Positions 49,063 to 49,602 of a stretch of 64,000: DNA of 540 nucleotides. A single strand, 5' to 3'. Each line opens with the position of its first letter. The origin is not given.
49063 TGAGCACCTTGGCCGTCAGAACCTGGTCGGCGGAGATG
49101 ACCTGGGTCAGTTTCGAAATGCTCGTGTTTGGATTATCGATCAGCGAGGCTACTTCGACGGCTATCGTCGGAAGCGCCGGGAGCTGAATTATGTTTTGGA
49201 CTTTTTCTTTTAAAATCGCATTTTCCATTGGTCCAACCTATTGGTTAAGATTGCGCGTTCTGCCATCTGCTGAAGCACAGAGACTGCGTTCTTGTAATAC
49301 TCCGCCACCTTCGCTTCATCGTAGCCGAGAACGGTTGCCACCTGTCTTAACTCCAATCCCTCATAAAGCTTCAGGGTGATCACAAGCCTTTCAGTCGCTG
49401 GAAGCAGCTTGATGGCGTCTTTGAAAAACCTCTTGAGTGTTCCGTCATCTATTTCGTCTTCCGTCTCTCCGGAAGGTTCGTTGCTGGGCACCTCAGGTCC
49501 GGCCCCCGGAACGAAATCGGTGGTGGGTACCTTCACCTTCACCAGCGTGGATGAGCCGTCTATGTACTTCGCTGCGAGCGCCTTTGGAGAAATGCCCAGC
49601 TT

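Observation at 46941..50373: HDOD-sigma70 region 4 fusion coupled to fliA, followed by a second HDOD protein and a GAF histidine kinase inside the flagellar operon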

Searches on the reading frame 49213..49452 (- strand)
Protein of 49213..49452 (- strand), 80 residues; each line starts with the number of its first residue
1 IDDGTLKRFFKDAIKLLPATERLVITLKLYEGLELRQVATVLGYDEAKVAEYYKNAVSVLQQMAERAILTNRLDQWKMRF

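Call 19: search_solved_structures(query=A2, max_evalue=1, show_alignments=3)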
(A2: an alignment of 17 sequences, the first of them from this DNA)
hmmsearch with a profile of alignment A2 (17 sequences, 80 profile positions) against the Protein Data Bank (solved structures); distinct sequences matched with E-value up to 1: 35.
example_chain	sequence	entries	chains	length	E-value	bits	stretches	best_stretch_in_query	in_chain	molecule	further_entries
6pfj_A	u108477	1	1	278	6.8e-14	54.8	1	2-61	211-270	RNA polymerase sigma factor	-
6pfv_A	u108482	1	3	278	6.9e-14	54.8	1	2-61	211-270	RNA polymerase sigma factor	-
6pmi_F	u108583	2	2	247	1e-12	51.1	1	3-61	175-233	RNA polymerase sigma factor FliA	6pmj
7lq4_A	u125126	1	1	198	1.1e-11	47.7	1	4-62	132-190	WhiG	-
9wsf_A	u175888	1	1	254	8.9e-11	44.9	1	3-61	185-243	RNA polymerase sigma factor FliA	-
9wsm_F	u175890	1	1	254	8.9e-11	44.8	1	3-61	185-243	RNA polymerase sigma factor FliA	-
1rp3_A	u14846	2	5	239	9.7e-08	35.1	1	5-64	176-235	RNA polymerase sigma factor SIGMA-28 (FliA) | RNA polymerase sigma factor FliA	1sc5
8jzt_A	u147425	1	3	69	0.00045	23.4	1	13-63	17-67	RNA polymerase sigma factor SigF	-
8z6g_B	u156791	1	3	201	0.00069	22.8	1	9-45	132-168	RNA polymerase sigma factor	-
6in7_B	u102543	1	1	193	0.00073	22.7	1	9-44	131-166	RNA polymerase sigma-H factor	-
6jhe_A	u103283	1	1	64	0.00088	22.4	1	5-50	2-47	ECF RNA polymerase sigma factor SigW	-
3hug_A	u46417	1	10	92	0.0012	22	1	10-61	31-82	RNA polymerase sigma factor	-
6dxo_A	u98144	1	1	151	0.0014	21.8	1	10-61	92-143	RNA polymerase ECF-subfamily sigma factor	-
2h27_A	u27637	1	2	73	0.0028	20.8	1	4-44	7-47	RNA polymerase Sigma E factor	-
6dv9_F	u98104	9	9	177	0.0039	20.4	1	10-61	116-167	ECF RNA polymerase sigma factor SigL | RNA polymerase sigma factor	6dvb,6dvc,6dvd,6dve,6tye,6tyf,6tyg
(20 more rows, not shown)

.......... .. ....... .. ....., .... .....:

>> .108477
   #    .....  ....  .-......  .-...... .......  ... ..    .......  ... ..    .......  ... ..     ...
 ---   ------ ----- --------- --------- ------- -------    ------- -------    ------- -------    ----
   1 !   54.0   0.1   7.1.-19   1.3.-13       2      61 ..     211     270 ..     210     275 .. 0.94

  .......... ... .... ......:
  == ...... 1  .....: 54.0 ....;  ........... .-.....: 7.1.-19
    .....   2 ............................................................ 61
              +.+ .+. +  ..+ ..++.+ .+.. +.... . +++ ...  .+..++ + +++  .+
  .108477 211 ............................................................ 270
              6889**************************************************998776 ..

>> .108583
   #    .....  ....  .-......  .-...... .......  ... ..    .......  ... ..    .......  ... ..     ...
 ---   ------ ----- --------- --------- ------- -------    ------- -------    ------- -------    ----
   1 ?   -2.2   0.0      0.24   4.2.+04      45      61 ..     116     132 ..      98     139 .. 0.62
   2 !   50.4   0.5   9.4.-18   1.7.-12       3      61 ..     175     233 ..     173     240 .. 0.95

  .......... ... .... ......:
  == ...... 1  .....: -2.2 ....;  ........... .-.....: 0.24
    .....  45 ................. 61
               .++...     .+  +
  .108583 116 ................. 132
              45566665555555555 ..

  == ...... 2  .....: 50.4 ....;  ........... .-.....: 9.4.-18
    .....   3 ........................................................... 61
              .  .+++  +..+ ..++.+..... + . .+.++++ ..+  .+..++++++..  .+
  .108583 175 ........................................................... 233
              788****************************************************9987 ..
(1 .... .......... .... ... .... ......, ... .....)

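Call 29: search_protein_representatives(alignment_id=A2)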
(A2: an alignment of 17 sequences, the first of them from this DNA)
Query: 17 sequences, 80 profile positions. Proteins with E-value up to 0.001 (for the whole library): 4893; up to 1e-10: 35; up to 1e-30: 4. The best 150 are listed.
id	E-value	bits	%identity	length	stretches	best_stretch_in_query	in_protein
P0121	9.3e-43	160.2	-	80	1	1-80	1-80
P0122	1.6e-42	159.4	-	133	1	1-80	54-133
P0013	5.7e-36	138.5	-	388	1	1-80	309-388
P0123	2.0e-35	136.7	-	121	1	1-80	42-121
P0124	1.8e-13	66.4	-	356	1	5-66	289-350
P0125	8.8e-13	64.1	-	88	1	6-64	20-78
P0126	1.1e-12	63.8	-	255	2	10-63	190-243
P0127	1.4e-12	63.5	-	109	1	2-77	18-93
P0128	4.9e-12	61.8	-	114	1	4-70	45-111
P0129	9.2e-12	60.9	-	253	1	4-62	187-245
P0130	1.8e-11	60.0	-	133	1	2-61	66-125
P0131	2.0e-11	59.8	-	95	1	2-64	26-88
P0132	2.0e-11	59.8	-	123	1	2-61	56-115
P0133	2.3e-11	59.6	-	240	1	7-65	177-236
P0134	2.5e-11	59.5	-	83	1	6-79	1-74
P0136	3.0e-11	59.2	-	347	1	4-64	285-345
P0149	6.7e-11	58.1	-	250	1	3-65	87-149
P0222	5.1e-10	55.3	-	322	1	2-64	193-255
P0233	6.0e-10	55.1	-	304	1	5-61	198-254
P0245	7.1e-10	54.8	-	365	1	5-67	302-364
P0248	7.9e-10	54.7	-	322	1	2-61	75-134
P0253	8.0e-10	54.7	-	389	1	5-73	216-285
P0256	8.1e-10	54.6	-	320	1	2-61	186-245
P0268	9.2e-10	54.5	-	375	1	6-67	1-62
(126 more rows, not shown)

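Call 30: search_protein_families(library=pfam, proteins=[P0124, P0136, P0245, P0253, P0222, P0256, P0233, P0248, P0268, P0149], max_evalue=0.001)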
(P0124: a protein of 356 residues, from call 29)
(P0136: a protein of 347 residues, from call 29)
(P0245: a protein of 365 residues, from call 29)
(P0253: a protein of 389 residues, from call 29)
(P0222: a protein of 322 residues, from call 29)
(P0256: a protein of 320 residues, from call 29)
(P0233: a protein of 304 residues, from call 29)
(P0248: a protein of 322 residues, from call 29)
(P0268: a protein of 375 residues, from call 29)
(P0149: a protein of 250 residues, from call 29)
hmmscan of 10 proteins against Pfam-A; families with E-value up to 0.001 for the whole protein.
P0124 (356 aa): 4 families
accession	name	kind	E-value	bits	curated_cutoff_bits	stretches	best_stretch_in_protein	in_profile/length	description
PF08668.18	HDOD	-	8e-48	163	22.9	1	18-210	3-196/196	HDOD domain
PF01966.28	HD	-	4.2e-11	43.6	22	1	111-215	2-96/116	HD domain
PF08281.18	Sigma70_r4_2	-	4.9e-10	39.3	25.7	1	292-331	2-41/54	Sigma-70, region 4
PF04545.22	Sigma70_r4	-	2.3e-09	37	24.1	1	297-331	1-35/50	Sigma-70, region 4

P0136 (347 aa): 4 families
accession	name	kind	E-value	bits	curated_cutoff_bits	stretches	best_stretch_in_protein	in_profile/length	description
PF08668.18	HDOD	-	3.5e-51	174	22.9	1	16-207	2-196/196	HDOD domain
PF08281.18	Sigma70_r4_2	-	4.9e-09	36.1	25.7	1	291-332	4-45/54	Sigma-70, region 4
PF01966.28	HD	-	6.1e-09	36.6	22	1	110-227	2-114/116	HD domain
PF04545.22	Sigma70_r4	-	7.4e-09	35.4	24.1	1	294-342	1-49/50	Sigma-70, region 4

P0245 (365 aa): 4 families
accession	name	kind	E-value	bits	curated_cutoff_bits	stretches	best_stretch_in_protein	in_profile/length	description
PF08668.18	HDOD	-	3.3e-52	177.3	22.9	1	30-223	3-196/196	HDOD domain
PF01966.28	HD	-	7.9e-10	39.5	22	1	126-235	5-106/116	HD domain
PF04545.22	Sigma70_r4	-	1.2e-09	37.9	24.1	1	310-358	1-49/50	Sigma-70, region 4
PF08281.18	Sigma70_r4_2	-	3.7e-09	36.5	25.7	1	305-356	2-53/54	Sigma-70, region 4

P0253 (389 aa): 3 families
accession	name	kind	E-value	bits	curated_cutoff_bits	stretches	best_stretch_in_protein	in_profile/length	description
PF04545.22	Sigma70_r4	-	1.6e-18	66.4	24.1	1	224-273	1-50/50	Sigma-70, region 4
PF08281.18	Sigma70_r4_2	-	3.5e-09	36.6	25.7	1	219-271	2-54/54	Sigma-70, region 4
PF04539.22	Sigma70_r3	-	1.3e-07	32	25.3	1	12-55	3-46/78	Sigma-70 region 3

P0222 (322 aa): 4 families
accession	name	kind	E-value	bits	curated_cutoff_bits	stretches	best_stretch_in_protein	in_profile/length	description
PF04545.22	Sigma70_r4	-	5.6e-15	55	24.1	1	204-252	1-49/50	Sigma-70, region 4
PF04539.22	Sigma70_r3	-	1.7e-13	50.9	25.3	1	116-187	7-73/78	Sigma-70 region 3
PF04542.20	Sigma70_r2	-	3.2e-13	49.7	24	1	31-101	1-68/71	Sigma-70 region 2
PF08281.18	Sigma70_r4_2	-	1.8e-08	34.3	25.7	1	198-247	1-50/54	Sigma-70, region 4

P0256 (320 aa): 5 families
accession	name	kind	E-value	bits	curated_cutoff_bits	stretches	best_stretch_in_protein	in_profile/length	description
PF04545.22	Sigma70_r4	-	2.9e-17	62.4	24.1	1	197-246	1-50/50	Sigma-70, region 4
PF04542.20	Sigma70_r2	-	1.5e-12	47.5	24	1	24-96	1-70/71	Sigma-70 region 2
PF08281.18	Sigma70_r4_2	-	2e-09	37.4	25.7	1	192-233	2-43/54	Sigma-70, region 4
PF04539.22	Sigma70_r3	-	3.8e-09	37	25.3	1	104-184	2-77/78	Sigma-70 region 3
PF13384.12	HTH_23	-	7.2e-06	26.1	24.6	1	204-237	5-38/50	Homeodomain-like domain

P0233 (304 aa): 4 families
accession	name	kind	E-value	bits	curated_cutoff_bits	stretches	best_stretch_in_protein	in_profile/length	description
PF04545.22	Sigma70_r4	-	4.8e-19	68.1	24.1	1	206-253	1-48/50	Sigma-70, region 4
PF08281.18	Sigma70_r4_2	-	1.1e-11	44.7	25.7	1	201-253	2-54/54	Sigma-70, region 4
PF07638.17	Sigma70_ECF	-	7.7e-05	23.1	21.1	0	173-243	100-169/185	ECF sigma factor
PF13384.12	HTH_23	-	0.00014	22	24.6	1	211-245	3-37/50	Homeodomain-like domain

P0248 (322 aa): 4 families
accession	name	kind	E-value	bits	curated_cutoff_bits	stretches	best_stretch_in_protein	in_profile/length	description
PF04545.22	Sigma70_r4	-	8.4e-19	67.3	24.1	1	86-134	1-49/50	Sigma-70, region 4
PF08281.18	Sigma70_r4_2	-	4.8e-11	42.6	25.7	1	81-133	2-54/54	Sigma-70, region 4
PF00009.33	GTP_EFTU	-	8.4e-08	32.5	26.5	1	255-320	77-143/188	Elongation factor Tu GTP binding domain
PF13384.12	HTH_23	-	0.00031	20.9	24.6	0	92-125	4-37/50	Homeodomain-like domain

P0268 (375 aa): 2 families
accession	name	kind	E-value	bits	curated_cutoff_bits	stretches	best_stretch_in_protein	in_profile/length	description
PF04545.22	Sigma70_r4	-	3.7e-18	65.2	24.1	1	8-56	1-49/50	Sigma-70, region 4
PF08281.18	Sigma70_r4_2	-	1.2e-09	38.1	25.7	1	3-44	2-43/54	Sigma-70, region 4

P0149 (250 aa): 3 families
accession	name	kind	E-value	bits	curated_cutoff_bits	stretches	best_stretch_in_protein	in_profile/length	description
PF04545.22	Sigma70_r4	-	1.2e-19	70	24.1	1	97-145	1-49/50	Sigma-70, region 4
PF08281.18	Sigma70_r4_2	-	4.5e-11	42.7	25.7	1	92-133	2-43/54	Sigma-70, region 4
PF04539.22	Sigma70_r3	-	2.7e-07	31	25.3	1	5-43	3-41/78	Sigma-70 region 3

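Call 31: find_encoding_contigs(protein=P0124, flank=10000, max_places=2)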
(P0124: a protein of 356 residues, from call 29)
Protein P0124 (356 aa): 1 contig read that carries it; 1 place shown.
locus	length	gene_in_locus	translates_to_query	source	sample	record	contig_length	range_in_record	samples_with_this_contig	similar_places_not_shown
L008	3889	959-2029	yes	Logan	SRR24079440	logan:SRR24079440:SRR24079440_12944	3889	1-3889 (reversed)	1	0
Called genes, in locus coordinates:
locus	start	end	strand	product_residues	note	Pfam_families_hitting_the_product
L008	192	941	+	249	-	PF04542:Sigma70_r2, PF13384:HTH_23 (faint), PF07638:Sigma70_ECF (faint), PF04545:Sigma70_r4, PF08281:Sigma70_r4_2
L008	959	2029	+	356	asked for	PF08668:HDOD, PF01966:HD, PF04545:Sigma70_r4, PF08281:Sigma70_r4_2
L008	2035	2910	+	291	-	PF08668:HDOD, PF01966:HD (weak)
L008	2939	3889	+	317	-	?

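Call 43: search_solved_structures(query=A2, max_evalue=0.000001, show_alignments=5)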
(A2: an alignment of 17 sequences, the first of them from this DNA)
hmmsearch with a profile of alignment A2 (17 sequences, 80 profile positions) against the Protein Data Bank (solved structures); distinct sequences matched with E-value up to 0.000001: 7.
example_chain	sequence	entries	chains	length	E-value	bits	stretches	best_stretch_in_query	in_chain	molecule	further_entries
6pfj_A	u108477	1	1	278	6.8e-14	54.8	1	2-61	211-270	RNA polymerase sigma factor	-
6pfv_A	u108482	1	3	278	6.9e-14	54.8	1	2-61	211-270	RNA polymerase sigma factor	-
6pmi_F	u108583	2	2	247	1e-12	51.1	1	3-61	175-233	RNA polymerase sigma factor FliA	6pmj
7lq4_A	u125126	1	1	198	1.1e-11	47.7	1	4-62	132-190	WhiG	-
9wsf_A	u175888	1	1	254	8.9e-11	44.9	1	3-61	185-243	RNA polymerase sigma factor FliA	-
9wsm_F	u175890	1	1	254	8.9e-11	44.8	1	3-61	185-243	RNA polymerase sigma factor FliA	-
1rp3_A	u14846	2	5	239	9.7e-08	35.1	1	5-64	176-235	RNA polymerase sigma factor SIGMA-28 (FliA) | RNA polymerase sigma factor FliA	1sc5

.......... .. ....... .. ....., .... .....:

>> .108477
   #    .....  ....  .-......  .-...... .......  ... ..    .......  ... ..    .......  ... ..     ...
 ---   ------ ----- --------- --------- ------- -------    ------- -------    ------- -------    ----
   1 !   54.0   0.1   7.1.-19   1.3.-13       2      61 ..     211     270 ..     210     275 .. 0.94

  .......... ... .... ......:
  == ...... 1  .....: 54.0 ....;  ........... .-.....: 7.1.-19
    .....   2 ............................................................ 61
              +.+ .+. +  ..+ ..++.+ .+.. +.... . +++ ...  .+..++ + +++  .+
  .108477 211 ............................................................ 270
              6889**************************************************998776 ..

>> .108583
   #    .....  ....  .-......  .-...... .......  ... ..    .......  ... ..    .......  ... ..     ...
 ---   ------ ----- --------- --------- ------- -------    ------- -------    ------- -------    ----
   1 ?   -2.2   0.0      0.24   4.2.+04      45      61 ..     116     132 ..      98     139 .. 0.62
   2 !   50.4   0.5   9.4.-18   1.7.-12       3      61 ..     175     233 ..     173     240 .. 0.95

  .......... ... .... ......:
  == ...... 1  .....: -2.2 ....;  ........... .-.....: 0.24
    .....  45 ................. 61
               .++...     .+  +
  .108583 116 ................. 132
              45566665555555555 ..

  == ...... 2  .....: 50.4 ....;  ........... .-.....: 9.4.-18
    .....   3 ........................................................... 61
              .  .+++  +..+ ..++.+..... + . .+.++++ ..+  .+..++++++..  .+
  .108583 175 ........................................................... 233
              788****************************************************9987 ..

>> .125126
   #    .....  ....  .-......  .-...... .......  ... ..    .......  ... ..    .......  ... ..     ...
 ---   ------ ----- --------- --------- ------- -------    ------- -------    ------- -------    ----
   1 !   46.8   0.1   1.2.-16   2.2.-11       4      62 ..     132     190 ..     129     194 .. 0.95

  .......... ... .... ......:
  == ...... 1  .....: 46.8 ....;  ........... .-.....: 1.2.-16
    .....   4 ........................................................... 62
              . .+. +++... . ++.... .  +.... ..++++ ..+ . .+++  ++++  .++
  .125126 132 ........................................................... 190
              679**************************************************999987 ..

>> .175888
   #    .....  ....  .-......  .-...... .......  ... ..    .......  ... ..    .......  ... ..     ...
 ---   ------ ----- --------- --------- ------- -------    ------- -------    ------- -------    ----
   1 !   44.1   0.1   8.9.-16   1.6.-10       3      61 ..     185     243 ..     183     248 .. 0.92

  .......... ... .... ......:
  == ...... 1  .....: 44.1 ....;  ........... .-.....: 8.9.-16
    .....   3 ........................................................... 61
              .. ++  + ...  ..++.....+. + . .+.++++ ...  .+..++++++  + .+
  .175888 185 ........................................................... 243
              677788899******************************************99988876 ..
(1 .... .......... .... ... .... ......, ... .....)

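Call 62: predict_structure(alignment_id=A2)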
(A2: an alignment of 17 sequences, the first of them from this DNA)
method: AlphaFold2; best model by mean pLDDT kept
length: 80 residues; sequences in the alignment: 17
mean_pLDDT: 87.0   pTM: 0.72
mean pLDDT of the five models: 87.0, 85.8, 85.4, 84.4, 84.0
residues with pLDDT >= 90: 51; 70-90: 19; 50-70: 9; < 50: 1
segments of 3 or more residues with pLDDT < 50: none
pLDDT, mean of each block of 10 residues (from residue 1): 78 93 94 96 96 96 86 58
secondary structure, 60 per line:
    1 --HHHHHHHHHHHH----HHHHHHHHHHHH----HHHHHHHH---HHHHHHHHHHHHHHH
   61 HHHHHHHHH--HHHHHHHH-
elements in order: H3-14 H19-30 H35-42 H46-69 H72-79

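Call 64: fold_search(model_id=the predicted structure, library=pdb)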
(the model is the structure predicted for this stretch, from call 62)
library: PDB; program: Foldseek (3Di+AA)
matches with E <= 10: 722; with E <= 0.001: 0
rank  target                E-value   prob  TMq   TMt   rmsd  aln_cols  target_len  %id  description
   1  3hug_K                3.4e-03  1.00  0.72  0.80   1.7        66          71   29  Crystal structure of Mycobacterium tuberculosis anti-sigma factor RslA in complex with -35 promoter binding domain of  (released 2010-03-02)
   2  6dv9_F                4.4e-03  1.00  0.74  0.35   1.5        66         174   32  Crystal structure of Mycobacterium tuberculosis transcription initiation complex(ECF sigma factor L) containing 5nt RN (released 2019-02-20)
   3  9a7s_A                5.3e-03  1.00  0.74  0.25   1.5        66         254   24  Integrative model of RPSD-RPOB by crosslinking MS and deep learning (released 2024-09-18)
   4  7lq4_A                7.2e-03  1.00  0.65  0.29   1.8        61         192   34  Rr (RsiG)2-(c-di-GMP)2-WhiG complex (released 2021-07-14)
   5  3hug_E                8.1e-03  1.00  0.69  0.75   1.2        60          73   32  Crystal structure of Mycobacterium tuberculosis anti-sigma factor RslA in complex with -35 promoter binding domain of  (released 2010-03-02)
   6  9a50_A                8.1e-03  1.00  0.69  0.22   2.0        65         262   18  Integrative model of RPSB-RPOC by crosslinking MS and deep learning (released 2024-09-18)
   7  8jzt_E                9.8e-03  1.00  0.67  0.78   4.8        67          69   19  The sigF and anti-sigma factor complex (released 2024-10-16)
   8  5fgm                  1.2e-02  1.00  0.66  0.79   2.7        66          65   20  Streptomyces coelicolor SigR region 4 (released 2016-03-02)
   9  3hug_C                1.3e-02  1.00  0.70  0.73   1.7        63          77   30  Crystal structure of Mycobacterium tuberculosis anti-sigma factor RslA in complex with -35 promoter binding domain of  (released 2010-03-02)
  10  3hug_G                1.3e-02  1.00  0.68  0.73   1.3        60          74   32  Crystal structure of Mycobacterium tuberculosis anti-sigma factor RslA in complex with -35 promoter binding domain of  (released 2010-03-02)
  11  6pfj_A                1.4e-02  1.00  0.64  0.24   0.8        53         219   40  Structure of S. venezuelae RsiG-WhiG-(ci-di-GMP) complex, P64 crystal form (released 2019-11-13)
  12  3hug_A                1.4e-02  1.00  0.68  0.68   1.4        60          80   32  Crystal structure of Mycobacterium tuberculosis anti-sigma factor RslA in complex with -35 promoter binding domain of  (released 2010-03-02)
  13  8jzt_A                1.6e-02  1.00  0.64  0.88   0.8        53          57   21  The sigF and anti-sigma factor complex (released 2024-10-16)
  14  3vfz_A                1.6e-02  1.00  0.66  0.84   1.7        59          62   22  Crystal structure of -35 promoter binding domain of SigD of Mycobacterium tuberculosis (released 2013-02-13)
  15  2h27_D                1.7e-02  1.00  0.76  0.86   1.8        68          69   20  Crystal Structure of Escherichia coli SigmaE Region 4 Bound to its-35 Element DNA (released 2006-08-22)
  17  6pfv_G                2.3e-02  1.00  0.56  0.22   4.1        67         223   37  Structure of S. venezuelae RisG-WhiG-c-di-GMP complex: orthorhombic crystal form (released 2019-11-13)
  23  6pfv_A                3.4e-02  1.00  0.62  0.24   3.5        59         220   37  Structure of S. venezuelae RisG-WhiG-c-di-GMP complex: orthorhombic crystal form (released 2019-11-13)
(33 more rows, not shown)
